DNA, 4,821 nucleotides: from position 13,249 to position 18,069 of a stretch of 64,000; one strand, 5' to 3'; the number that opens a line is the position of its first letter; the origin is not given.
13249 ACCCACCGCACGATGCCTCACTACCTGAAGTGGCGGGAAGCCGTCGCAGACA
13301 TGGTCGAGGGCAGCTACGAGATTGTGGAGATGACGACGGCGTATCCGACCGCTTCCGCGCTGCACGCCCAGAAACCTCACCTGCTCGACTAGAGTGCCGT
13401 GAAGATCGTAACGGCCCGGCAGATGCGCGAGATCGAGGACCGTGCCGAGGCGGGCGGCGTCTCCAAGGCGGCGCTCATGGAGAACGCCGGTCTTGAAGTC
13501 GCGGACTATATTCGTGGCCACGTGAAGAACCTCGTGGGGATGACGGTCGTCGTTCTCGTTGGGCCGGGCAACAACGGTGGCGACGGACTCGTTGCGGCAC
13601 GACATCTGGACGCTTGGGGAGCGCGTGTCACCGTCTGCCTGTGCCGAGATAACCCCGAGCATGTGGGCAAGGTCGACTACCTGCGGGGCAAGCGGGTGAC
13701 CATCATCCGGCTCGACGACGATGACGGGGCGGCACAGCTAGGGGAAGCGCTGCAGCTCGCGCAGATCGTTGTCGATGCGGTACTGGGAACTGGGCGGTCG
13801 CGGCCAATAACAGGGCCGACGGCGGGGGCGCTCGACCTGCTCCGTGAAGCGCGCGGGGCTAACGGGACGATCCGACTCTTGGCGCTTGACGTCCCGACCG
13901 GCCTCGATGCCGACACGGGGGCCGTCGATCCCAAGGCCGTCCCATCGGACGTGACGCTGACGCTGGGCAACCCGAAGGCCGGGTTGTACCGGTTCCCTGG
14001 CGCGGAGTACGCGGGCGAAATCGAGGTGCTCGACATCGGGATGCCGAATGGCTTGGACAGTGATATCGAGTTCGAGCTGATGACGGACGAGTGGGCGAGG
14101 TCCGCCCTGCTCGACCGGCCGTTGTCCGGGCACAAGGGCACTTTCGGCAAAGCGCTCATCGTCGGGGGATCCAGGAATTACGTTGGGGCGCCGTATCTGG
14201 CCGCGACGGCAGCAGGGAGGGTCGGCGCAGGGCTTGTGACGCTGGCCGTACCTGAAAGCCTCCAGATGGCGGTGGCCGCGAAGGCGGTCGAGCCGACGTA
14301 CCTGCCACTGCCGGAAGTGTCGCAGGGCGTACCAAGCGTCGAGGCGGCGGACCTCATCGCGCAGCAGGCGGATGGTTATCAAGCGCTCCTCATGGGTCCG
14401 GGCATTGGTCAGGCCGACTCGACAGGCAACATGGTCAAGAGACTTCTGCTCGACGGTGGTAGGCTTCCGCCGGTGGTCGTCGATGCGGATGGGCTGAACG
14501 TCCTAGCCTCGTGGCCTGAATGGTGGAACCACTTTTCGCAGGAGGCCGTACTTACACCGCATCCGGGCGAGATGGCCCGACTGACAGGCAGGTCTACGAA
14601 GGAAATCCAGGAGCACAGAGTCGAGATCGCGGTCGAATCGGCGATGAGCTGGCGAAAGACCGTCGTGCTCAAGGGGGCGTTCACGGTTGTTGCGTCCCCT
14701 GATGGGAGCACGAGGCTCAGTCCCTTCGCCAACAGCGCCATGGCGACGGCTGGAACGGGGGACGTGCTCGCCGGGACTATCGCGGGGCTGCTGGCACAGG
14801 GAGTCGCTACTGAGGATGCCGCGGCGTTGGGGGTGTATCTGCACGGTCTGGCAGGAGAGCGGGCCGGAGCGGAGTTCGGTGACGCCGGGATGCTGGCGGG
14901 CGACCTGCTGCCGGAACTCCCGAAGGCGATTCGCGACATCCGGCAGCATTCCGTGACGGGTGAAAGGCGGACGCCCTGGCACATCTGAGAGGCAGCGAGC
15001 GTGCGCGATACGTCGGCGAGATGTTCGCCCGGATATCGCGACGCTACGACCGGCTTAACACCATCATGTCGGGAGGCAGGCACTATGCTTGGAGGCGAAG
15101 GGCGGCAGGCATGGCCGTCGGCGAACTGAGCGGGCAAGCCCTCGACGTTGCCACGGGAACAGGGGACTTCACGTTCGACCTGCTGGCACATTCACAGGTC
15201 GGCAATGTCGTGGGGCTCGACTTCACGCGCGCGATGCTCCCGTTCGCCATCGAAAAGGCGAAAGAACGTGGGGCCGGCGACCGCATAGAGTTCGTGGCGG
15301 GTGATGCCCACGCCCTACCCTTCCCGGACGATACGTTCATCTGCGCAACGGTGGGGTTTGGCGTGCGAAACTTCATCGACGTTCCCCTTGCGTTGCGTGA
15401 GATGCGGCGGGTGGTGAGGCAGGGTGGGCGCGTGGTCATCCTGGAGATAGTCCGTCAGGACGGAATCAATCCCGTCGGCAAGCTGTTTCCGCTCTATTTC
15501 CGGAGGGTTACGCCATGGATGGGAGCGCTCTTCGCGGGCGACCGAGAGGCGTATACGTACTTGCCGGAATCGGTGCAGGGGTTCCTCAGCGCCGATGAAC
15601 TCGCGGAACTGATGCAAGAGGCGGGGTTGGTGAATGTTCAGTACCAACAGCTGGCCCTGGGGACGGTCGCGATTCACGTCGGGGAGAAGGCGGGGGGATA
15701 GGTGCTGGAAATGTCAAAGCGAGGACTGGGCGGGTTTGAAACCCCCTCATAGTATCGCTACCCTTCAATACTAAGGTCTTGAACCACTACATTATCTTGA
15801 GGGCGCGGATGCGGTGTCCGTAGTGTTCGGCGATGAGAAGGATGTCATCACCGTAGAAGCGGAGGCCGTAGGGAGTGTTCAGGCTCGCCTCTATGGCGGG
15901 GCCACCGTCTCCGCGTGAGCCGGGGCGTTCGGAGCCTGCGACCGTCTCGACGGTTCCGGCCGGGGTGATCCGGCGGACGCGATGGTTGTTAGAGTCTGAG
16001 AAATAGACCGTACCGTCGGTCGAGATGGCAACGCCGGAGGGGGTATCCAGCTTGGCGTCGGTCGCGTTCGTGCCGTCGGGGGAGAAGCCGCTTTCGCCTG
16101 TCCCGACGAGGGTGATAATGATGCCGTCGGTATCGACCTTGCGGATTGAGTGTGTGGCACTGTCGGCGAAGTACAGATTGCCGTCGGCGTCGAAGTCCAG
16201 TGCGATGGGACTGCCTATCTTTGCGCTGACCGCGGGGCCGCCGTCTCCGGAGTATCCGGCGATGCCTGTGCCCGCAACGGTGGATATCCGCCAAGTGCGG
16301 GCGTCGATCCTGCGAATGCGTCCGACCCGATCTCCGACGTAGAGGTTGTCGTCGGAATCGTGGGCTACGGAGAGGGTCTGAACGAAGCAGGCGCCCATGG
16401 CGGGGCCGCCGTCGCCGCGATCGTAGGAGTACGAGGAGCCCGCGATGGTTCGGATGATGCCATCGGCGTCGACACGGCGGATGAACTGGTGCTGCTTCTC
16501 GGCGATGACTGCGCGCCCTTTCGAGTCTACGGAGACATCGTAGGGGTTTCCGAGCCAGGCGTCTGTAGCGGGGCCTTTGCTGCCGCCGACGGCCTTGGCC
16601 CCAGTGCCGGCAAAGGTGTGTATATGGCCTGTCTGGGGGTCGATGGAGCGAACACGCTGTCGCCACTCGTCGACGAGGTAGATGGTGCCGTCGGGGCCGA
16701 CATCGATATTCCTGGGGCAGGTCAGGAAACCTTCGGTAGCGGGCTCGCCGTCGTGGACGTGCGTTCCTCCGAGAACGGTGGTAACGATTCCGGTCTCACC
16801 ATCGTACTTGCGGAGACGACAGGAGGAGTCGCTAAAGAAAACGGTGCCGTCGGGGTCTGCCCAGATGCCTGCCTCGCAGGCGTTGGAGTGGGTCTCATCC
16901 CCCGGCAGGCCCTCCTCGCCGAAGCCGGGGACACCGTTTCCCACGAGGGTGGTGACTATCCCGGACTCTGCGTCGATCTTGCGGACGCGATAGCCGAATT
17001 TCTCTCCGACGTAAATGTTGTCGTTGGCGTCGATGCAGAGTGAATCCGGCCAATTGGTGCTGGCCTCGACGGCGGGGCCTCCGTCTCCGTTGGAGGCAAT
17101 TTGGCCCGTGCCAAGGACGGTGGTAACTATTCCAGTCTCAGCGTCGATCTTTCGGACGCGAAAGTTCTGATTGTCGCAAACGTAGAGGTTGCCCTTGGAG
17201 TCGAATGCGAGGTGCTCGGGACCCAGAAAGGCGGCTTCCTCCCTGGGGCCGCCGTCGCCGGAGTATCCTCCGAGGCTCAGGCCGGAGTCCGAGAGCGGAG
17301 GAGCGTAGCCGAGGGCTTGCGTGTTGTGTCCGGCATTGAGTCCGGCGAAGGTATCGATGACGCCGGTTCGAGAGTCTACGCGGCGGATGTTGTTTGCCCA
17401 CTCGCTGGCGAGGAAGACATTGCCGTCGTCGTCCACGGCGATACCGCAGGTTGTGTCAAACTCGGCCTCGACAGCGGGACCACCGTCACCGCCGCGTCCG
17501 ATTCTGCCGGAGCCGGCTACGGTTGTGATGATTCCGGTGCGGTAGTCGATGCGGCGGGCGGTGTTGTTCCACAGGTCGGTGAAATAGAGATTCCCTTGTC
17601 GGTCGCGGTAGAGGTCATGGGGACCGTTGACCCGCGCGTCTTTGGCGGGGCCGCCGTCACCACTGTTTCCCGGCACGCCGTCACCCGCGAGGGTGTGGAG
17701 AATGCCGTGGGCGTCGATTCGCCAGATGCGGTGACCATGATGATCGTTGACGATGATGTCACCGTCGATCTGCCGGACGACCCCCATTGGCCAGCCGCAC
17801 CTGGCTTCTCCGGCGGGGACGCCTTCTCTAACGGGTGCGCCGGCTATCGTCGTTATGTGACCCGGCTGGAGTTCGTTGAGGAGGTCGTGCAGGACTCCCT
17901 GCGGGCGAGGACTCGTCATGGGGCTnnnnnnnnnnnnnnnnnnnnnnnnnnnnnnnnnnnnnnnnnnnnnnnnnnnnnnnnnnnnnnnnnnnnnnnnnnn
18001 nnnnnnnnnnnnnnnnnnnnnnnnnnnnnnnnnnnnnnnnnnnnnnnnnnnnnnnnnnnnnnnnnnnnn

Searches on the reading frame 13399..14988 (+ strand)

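Call 59: search_protein_families(library=pfam, proteins=[window:13399-14988:+], max_evalue=0.001)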
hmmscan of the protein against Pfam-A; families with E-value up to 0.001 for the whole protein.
window:13399-14988:+ (529 aa): 3 families
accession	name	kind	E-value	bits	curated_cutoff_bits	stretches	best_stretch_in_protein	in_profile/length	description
PF01256.23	Carb_kinase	-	1.8e-53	182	27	1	253-508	2-241/242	NAD(P)H-hydrate dehydratase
PF03853.21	YjeF_N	-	3e-36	125.4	24.9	1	24-195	2-169/169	YjeF-related protein N-terminus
PF08543.17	Phos_pyr_kin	-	0.00015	21.6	27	1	380-475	118-221/246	Phosphomethylpyrimidine kinase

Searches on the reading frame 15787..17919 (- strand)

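Call 59: search_protein_families(library=pfam, proteins=[window:15787-17919:-], max_evalue=0.001)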
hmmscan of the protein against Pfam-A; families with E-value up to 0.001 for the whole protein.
window:15787-17919:- (710 aa): 9 families
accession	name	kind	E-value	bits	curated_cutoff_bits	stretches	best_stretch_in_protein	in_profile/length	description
PF25021.1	TEN_NHL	-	2.5e-56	191.6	27.1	6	557-608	130-179/357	Teneurin NHL domain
PF01436.27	NHL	-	5.1e-24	83.5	20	1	625-649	2-26/28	NHL repeat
PF08450.18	SGL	-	6.3e-12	46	26.3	0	568-657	133-216/246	SMP-30/Gluconolactonase/LRE-like region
PF20067.5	SSL_N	-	8.9e-12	45.1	18.9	0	233-247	22-36/46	Strictosidine synthase-like, N-terminal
PF24684.1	Vgb_lyase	-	3.9e-09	36.2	50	1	570-659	56-131/290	Virginiamycin B lyase family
PF06739.17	SBBP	-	5.9e-09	36.2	20.5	0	159-171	17-29/38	Beta-propeller repeat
PF13449.12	Phytase-like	-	1.6e-08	35.3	27.6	0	159-188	72-100/284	Esterase-like activity of phytase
PF07494.17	Reg_prop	-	4.3e-07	29.8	20.4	0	101-113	8-20/24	Two component regulator propeller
PF23500.1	DUF7133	-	3.4e-06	27.1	27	0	567-638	25-97/385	Domain of unknown function (DUF7133)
